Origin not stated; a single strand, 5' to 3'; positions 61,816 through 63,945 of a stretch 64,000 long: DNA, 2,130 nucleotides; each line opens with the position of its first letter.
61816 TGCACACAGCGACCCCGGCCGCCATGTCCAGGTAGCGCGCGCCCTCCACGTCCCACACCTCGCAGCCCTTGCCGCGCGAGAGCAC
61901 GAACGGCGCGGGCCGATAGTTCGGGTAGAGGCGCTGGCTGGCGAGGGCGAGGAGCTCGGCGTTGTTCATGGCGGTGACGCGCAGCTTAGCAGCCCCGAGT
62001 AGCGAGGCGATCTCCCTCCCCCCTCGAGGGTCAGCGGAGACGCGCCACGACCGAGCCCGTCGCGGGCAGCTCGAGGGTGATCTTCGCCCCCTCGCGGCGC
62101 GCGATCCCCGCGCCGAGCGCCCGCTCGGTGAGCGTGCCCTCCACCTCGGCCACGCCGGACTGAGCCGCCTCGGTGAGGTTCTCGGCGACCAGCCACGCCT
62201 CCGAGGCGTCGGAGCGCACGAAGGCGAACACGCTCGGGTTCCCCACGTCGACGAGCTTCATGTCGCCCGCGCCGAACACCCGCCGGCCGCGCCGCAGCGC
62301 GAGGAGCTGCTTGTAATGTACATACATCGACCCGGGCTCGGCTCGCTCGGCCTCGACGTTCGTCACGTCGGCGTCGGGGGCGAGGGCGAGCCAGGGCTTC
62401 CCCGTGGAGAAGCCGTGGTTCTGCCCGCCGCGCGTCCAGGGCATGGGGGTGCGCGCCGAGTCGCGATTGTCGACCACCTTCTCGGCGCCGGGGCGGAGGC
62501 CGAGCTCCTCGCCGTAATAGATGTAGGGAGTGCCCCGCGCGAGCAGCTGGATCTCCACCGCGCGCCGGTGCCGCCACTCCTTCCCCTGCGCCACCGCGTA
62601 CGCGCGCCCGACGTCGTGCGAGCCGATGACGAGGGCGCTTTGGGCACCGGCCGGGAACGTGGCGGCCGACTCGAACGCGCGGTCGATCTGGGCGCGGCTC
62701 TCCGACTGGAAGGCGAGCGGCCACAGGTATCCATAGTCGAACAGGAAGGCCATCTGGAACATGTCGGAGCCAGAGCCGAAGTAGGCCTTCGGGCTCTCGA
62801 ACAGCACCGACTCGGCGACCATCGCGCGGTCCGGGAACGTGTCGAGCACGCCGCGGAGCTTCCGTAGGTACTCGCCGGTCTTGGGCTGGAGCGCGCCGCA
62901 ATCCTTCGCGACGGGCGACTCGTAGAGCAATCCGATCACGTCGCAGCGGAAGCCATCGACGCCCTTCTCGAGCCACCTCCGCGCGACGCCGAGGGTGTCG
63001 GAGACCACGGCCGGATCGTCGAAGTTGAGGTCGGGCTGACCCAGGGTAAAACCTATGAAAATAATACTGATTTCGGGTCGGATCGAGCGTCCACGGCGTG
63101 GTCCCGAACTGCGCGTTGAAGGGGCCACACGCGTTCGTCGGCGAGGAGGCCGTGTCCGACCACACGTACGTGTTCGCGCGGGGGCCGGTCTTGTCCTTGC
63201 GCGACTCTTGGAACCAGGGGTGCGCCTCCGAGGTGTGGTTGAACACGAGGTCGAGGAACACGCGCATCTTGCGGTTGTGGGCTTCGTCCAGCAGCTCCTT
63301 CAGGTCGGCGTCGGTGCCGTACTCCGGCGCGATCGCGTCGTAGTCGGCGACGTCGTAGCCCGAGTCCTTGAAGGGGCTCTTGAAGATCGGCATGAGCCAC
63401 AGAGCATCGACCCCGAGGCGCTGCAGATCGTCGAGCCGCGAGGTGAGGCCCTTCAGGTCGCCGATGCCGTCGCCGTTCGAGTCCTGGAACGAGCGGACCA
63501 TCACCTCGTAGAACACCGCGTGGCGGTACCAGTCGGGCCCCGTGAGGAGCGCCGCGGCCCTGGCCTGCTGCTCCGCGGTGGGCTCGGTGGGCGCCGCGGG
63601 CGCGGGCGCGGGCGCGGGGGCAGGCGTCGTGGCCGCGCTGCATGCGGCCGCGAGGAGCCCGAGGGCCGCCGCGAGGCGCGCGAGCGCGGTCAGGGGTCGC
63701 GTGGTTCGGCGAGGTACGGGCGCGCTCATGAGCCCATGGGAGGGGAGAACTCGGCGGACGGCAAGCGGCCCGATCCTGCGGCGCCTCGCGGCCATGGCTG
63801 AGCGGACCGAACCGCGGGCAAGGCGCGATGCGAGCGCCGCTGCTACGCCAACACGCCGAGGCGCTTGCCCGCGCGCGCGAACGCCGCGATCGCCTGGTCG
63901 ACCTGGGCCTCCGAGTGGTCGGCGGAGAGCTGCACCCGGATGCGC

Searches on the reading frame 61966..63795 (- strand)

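Call 10: search_protein_families(library=pfam, proteins=[window:61966-63795:-], max_evalue=0.001)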
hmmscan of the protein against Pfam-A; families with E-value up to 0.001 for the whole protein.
window:61966-63795:- (609 aa): 1 family
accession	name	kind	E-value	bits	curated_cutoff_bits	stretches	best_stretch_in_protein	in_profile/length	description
PF00128.31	Alpha-amylase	-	4.4e-52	178.3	22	1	98-252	2-155/446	Alpha amylase, catalytic domain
